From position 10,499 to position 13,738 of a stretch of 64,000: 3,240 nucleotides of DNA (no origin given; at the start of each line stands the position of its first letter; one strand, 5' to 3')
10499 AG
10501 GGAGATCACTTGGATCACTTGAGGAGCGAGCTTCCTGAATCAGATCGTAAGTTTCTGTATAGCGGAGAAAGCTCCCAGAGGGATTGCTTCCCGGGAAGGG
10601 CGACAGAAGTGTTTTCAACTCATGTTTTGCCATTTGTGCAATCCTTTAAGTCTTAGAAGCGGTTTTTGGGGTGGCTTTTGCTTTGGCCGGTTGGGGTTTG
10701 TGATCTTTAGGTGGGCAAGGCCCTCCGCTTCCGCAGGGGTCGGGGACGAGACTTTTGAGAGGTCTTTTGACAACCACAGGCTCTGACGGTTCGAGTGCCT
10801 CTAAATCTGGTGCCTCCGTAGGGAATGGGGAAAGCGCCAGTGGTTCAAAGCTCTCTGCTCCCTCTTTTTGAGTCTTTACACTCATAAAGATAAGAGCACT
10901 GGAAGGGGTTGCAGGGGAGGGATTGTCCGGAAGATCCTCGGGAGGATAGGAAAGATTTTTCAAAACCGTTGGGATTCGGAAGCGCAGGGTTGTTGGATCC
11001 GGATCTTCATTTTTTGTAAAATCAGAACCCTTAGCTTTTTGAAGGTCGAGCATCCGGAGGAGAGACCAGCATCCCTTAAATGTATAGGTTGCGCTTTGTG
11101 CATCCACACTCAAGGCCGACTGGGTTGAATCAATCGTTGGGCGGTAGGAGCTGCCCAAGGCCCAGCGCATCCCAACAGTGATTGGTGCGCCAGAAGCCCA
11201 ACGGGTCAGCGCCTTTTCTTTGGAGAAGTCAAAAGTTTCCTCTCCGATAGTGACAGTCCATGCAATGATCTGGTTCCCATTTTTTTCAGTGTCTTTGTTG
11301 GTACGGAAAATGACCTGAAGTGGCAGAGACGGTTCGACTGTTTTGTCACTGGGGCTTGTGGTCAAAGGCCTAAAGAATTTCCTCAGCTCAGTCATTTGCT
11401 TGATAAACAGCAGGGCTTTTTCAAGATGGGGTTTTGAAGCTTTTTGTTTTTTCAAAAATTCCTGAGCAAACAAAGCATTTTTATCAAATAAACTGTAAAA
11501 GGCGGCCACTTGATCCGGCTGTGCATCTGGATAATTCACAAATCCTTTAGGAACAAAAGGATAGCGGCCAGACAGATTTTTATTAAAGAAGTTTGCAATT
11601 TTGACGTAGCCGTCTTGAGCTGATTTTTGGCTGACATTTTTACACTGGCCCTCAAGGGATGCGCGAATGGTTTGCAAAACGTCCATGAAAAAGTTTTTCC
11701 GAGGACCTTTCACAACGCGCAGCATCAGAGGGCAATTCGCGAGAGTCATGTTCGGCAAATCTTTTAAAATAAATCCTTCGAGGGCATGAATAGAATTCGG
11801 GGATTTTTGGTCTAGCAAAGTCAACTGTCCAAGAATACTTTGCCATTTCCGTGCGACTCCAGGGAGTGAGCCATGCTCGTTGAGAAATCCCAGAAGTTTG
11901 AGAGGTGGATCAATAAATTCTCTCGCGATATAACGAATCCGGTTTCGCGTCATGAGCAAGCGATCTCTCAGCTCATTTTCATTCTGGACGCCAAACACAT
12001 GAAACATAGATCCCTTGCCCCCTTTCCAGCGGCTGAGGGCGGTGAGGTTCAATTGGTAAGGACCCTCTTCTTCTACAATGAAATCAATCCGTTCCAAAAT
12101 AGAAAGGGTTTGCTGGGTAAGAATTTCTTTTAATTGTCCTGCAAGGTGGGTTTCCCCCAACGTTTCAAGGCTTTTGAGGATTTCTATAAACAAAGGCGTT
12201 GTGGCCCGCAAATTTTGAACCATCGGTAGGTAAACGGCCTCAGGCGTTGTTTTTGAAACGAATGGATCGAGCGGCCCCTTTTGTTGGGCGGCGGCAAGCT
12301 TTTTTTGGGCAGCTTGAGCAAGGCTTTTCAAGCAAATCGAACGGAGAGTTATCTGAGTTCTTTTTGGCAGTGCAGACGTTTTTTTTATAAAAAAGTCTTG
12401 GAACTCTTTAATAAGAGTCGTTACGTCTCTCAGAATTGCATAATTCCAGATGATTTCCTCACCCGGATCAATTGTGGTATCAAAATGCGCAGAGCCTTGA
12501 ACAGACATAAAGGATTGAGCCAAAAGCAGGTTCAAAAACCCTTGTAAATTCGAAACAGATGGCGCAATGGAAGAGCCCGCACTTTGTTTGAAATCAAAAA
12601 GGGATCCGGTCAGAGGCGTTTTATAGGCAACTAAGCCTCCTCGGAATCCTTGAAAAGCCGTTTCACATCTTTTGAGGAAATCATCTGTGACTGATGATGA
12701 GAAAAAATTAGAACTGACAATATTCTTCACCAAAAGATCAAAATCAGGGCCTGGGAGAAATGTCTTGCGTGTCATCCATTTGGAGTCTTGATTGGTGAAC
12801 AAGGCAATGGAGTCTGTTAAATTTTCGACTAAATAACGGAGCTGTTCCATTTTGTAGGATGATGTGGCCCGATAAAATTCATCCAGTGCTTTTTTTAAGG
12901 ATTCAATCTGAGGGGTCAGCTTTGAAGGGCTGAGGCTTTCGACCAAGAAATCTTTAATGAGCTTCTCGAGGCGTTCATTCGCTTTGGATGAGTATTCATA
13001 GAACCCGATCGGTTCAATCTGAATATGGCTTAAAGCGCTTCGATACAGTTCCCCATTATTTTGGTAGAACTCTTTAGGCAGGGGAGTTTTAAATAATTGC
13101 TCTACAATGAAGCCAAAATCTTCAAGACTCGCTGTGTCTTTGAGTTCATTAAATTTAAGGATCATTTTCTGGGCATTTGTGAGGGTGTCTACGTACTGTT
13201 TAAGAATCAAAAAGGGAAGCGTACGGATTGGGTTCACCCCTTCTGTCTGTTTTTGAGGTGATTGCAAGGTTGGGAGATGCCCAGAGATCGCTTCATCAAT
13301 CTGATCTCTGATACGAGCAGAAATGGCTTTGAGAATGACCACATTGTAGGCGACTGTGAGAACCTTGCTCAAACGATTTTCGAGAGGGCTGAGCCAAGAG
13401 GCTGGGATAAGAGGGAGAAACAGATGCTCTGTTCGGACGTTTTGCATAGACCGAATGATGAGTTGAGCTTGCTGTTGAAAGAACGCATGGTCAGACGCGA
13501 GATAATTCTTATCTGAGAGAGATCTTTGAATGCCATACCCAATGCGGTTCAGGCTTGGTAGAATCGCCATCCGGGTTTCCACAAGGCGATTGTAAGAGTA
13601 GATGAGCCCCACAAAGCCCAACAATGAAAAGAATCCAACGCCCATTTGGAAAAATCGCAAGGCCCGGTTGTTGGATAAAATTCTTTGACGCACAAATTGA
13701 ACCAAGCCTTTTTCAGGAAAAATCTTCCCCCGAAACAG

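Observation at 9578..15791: Membrane-complex-only T6SS operon (tssL-tssM-tssA) detached from all sheath, tube and baseplate genes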

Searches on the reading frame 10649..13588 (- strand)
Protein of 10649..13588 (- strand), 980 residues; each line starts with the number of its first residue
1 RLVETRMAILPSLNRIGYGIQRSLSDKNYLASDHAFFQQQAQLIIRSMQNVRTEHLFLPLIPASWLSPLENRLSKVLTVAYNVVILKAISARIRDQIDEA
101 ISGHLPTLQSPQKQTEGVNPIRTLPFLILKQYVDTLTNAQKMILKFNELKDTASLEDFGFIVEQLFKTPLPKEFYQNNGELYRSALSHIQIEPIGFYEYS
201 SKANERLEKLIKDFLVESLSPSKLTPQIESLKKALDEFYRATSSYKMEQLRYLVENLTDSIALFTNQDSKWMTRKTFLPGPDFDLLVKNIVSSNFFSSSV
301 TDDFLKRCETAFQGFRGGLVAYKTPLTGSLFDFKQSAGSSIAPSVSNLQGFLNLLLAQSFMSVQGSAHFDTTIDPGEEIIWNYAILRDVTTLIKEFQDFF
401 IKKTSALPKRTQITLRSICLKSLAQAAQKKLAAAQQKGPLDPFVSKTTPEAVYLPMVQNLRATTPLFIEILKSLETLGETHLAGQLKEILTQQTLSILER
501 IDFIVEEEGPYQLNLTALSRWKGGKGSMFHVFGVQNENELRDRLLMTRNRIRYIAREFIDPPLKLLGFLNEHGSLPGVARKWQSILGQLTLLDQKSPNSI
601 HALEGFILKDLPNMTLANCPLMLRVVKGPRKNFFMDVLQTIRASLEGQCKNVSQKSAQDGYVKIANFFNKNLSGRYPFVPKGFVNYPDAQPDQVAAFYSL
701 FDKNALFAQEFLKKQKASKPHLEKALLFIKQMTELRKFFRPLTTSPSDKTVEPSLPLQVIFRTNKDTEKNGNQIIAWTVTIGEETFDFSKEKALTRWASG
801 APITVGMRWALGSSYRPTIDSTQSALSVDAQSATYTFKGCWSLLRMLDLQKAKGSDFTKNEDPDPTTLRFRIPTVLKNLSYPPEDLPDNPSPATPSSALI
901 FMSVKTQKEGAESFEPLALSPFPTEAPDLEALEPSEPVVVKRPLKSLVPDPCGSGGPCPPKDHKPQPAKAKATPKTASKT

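Call 54: predict_structure(alignment_id=A5)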
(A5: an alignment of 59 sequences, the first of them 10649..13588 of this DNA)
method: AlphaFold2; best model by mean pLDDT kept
length: 980 residues; sequences in the alignment: 59
mean_pLDDT: 83.0   pTM: 0.54
mean pLDDT of the five models: 83.0, 82.9, 81.3, 81.3, 80.3
residues with pLDDT >= 90: 405; 70-90: 434; 50-70: 81; < 50: 60
segments of 3 or more residues with pLDDT < 50: 881-883, 885-892, 934-950, 953-980
pLDDT, mean of each block of 10 residues (from residue 1): 68 79 66 70 81 61 59 82 87 90 84 65 91 93 91 87 85 73 84 89 92 89 86 91 85 91 86 88 92 90 92 90 89 72 90 92 76 82 95 93 87 91 92 89 63 90 95 92 92 91 90 90 84 91 94 94 92 85 94 92 92 86 68 89 89 86 93 92 83 91 88 81 89 90 67 86 87 90 88 88 93 87 87 92 91 84 83 77 48 70 86 83 88 44 40 44 42 42
secondary structure, 60 per line:
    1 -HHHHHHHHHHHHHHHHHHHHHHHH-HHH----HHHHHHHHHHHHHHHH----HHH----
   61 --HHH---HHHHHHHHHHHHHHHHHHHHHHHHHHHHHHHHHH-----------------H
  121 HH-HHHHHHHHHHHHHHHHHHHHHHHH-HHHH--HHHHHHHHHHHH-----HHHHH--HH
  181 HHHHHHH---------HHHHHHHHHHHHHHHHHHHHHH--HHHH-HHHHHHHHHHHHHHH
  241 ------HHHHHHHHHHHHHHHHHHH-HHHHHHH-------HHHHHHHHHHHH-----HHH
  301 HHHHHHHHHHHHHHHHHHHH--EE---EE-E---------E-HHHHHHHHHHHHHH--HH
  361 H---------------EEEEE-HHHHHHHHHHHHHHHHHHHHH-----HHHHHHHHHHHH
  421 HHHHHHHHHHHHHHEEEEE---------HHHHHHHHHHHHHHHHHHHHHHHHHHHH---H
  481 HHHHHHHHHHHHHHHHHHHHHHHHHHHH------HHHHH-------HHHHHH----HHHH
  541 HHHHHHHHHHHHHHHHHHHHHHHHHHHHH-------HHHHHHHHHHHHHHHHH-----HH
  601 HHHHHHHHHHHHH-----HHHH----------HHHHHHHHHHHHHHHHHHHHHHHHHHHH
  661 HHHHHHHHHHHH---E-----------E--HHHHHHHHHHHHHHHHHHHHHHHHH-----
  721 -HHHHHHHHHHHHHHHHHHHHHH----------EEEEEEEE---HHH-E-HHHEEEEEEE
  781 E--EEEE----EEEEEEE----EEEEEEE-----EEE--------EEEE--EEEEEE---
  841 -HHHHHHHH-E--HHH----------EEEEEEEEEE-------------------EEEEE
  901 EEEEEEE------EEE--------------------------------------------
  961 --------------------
elements in order (helices of 4 or more, strands of 3 or more residues): H2-25 H34-49 H69-102 H124-147 H149-152 H155-166 H172-176 H179-187 H197-218 H221-224 H226-240 H247-265 H267-273 H281-292 H298-320 H343-356 E377-381 H383-403 H409-434 E435-439 H449-476 H480-508 H515-519 H527-532 H537-569 H577-593 H599-613 H619-622 H633-672 H691-715 H722-743 E754-761 E774-781 E784-787 E792-798 E803-809 E815-817 E826-829 E832-837 H842-849 E867-876 E896-907 E914-916

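Call 56: fold_search(model_id=the predicted structure, library=pdb)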
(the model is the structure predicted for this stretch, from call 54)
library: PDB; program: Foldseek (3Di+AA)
matches with E <= 10: 400; with E <= 0.001: 0
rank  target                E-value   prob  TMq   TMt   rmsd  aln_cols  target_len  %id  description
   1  7rdr_A                4.7e-03  0.77  0.09  0.17  35.4       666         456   11  Circular tandem repeat protein with novel repeat topology and enhanced subunit contact surfaces (released 2021-09-01)
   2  8fgw_D                2.2e-02  0.12  0.06  0.05  46.6       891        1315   10  Human IFT-A complex structures provide molecular insights into ciliary transport (released 2023-02-22)
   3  8fl2_NU               3.1e-02  0.11  0.07  0.08  34.2       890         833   11  Human nuclear pre-60S ribosomal subunit (State I1) (released 2023-07-12)
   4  7tdj_A                4.3e-02  0.18  0.09  0.03  43.8       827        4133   11  Rabbit RyR1 with AMP-PCP and high Ca2+ embedded in nanodisc in closed-inactivated conformation class 1(Dataset-A) (released 2022-03-09)
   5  7pks_g                4.5e-02  0.08  0.07  0.08  56.4      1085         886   10  Structural basis of Integrator-mediated transcription regulation (released 2021-12-08)
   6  7zjs_C                5.1e-02  0.12  0.08  0.09  40.0       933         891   10  Structural basis of centromeric cohesion protection by SGO1 (released 2023-04-26)
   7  6qnx_A                5.6e-02  0.13  0.09  0.09  39.2       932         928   10  Structure of the SA2/SCC1/CTCF complex (released 2020-01-22)
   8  8rrt_B                6.1e-02  0.08  0.08  0.03  51.8       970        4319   10  Structure of rabbit RyR1 reconstituted into lipid liposomes in open state in complex with FKBP and Nb9657 (released 2024-10-09)
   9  5vch_A                6.4e-02  0.12  0.08  0.07  48.0       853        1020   11  Crystal structure of full-length Kluyveromyces lactis Kap123 (released 2017-11-01)
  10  5ve8_A                6.4e-02  0.08  0.06  0.06  47.0       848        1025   11  Crystal structure of full-length Kluyveromyces lactis Kap123 with histone H3 1-28 (released 2017-11-01)
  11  9a0j_G                7.2e-02  0.14  0.08  0.12  36.2       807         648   12  Deep learning enables the atomic structure determination of the Fanconi Anemia core complex from cryoEM (released 2020-09-15)
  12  2nq3                  8.2e-02  0.92  0.07  0.40  10.1       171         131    8  Crystal structure of the C2 Domain of Human Itchy Homolog E3 Ubiquitin Protein Ligase (released 2006-11-14)
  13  9hcj_L0               8.2e-02  0.12  0.09  0.10  36.2       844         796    9  D. discoideum nuclear pore complex (released 2024-12-25)
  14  9mg8_B                8.6e-02  0.28  0.08  0.17  41.3       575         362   10  Crystal Structure of b-iTHR-110 (released 2025-12-17)
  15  9d9z_A                9.0e-02  0.09  0.07  0.04  34.0       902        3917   10  Structure of human UBR4-KCMF1-CaM E3 ligase complex (Silencing Factor of the Integrated stress response, SiFI) (released 2025-06-11)
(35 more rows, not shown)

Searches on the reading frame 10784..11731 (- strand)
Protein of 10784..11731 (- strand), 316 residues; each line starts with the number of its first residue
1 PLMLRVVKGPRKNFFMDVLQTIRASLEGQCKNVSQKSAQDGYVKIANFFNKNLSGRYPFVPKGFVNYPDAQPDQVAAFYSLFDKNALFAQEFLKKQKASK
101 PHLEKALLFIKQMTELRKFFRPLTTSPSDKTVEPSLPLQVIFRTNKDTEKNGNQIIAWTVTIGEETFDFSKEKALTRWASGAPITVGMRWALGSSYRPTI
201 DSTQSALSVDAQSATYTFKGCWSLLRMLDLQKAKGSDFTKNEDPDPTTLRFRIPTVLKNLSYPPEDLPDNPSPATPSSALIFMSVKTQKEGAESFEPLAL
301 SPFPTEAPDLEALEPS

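Call 70: predict_structure(alignment_id=A7)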
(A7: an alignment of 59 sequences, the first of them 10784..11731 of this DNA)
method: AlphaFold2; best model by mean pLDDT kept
length: 316 residues; sequences in the alignment: 59
mean_pLDDT: 89.6   pTM: 0.84
mean pLDDT of the five models: 89.6, 89.5, 89.2, 88.7, 87.9
residues with pLDDT >= 90: 242; 70-90: 39; 50-70: 25; < 50: 10
segments of 3 or more residues with pLDDT < 50: 1-9
pLDDT, mean of each block of 10 residues (from residue 1): 45 78 92 94 97 98 91 97 97 92 93 96 81 92 95 96 96 95 98 94 95 97 96 94 90 89 54 74 95 92 95 67
secondary structure, 60 per line:
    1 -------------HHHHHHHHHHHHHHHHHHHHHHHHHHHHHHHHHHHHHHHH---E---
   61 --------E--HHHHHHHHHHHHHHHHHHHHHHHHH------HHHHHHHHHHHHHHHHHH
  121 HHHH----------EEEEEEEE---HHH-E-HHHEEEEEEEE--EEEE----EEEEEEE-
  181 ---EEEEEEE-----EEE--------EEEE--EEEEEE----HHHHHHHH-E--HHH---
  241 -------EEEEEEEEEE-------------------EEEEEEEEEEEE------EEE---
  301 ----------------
elements in order: H14-53 H72-96 H103-124 E135-142 E155-162 E165-168 E173-179 E184-190 E196-198 E207-210 E213-218 H223-230 E248-257 E277-288 E295-297

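Call 72: fold_search(model_id=the predicted structure, library=pdb)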
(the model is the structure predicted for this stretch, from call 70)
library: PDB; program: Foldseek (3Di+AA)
matches with E <= 10: 452; with E <= 0.001: 0
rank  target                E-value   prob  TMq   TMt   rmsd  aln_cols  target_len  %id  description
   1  2nq3                  1.1e-02  0.85  0.19  0.39   9.7       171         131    8  Crystal structure of the C2 Domain of Human Itchy Homolog E3 Ubiquitin Protein Ligase (released 2006-11-14)
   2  6ewi_A                1.4e-02  0.16  0.11  0.17  12.1       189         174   10  Oreochromis niloticus CEP120 second C2 domain (C2B) A200P + G307S mutant (released 2018-05-02)
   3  6ewh                  3.2e-02  0.18  0.15  0.22  11.8       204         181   12  Oreochromis niloticus CEP120 second C2 domain (C2B) G307S mutant (released 2018-05-02)
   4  6ewg                  3.4e-02  0.23  0.18  0.25  11.4       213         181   11  Oreochromis niloticus CEP120 second C2 domain (C2B) (released 2018-05-02)
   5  4npj_B                5.1e-02  0.54  0.19  0.20   9.5       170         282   10  Extended-Synaptotagmin 2, C2A- and C2B-domains (released 2014-01-29)
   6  8t12_A                8.2e-02  0.25  0.20  0.15  15.1       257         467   12  Cryo-EM structure of DENV2 NS5 in complex with human STAT2 with the N-terminal domain of STAT2 ordered. (released 2024-01-17)
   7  9iga_A                1.6e-01  0.16  0.21  0.16  15.9       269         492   14  Beta-hairpin macrocyclic peptide in complex with STAT1 (released 2026-02-18)
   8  4npk                  2.1e-01  0.35  0.22  0.25   9.7       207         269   11  Extended-Synaptotagmin 2, C2A- and C2B-domains, calcium bound (released 2014-01-29)
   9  8pj7                  2.2e-01  0.08  0.12  0.23  21.7       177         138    8  MLLT3 in complex with compound PFI-6 (released 2023-11-22)
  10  8t13_A                2.6e-01  0.12  0.15  0.16  18.0       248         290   14  Cryo-EM structure of DENV2 NS5 in complex with human STAT2 with the N-terminal domain of STAT2 disordered (released 2024-01-17)
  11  6jsc_B                2.6e-01  0.07  0.13  0.20  10.8       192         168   10  Crystal structure of the H434A variant of the C-terminal domain of HtaA from Corynebacterium glutamicum (released 2019-11-20)
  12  4tmp_A                2.6e-01  0.06  0.11  0.21  21.6       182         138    7  Crystal structure of AF9 YEATS bound to H3K9ac peptide (released 2014-11-05)
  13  9b45_M                2.7e-01  0.04  0.10  0.17  16.8       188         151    8  Pseudomonas phage Pa193 baseplate complex and tail fiber (released 2024-10-16)
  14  6v8i_AA               2.7e-01  0.02  0.08  0.13  16.8       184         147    8  Composite atomic model of the Staphylococcus aureus phage 80alpha baseplate (released 2020-03-04)
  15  3pyc                  3.1e-01  0.44  0.22  0.45   8.2       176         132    9  Crystal structure of human SMURF1 C2 domain (released 2011-04-06)
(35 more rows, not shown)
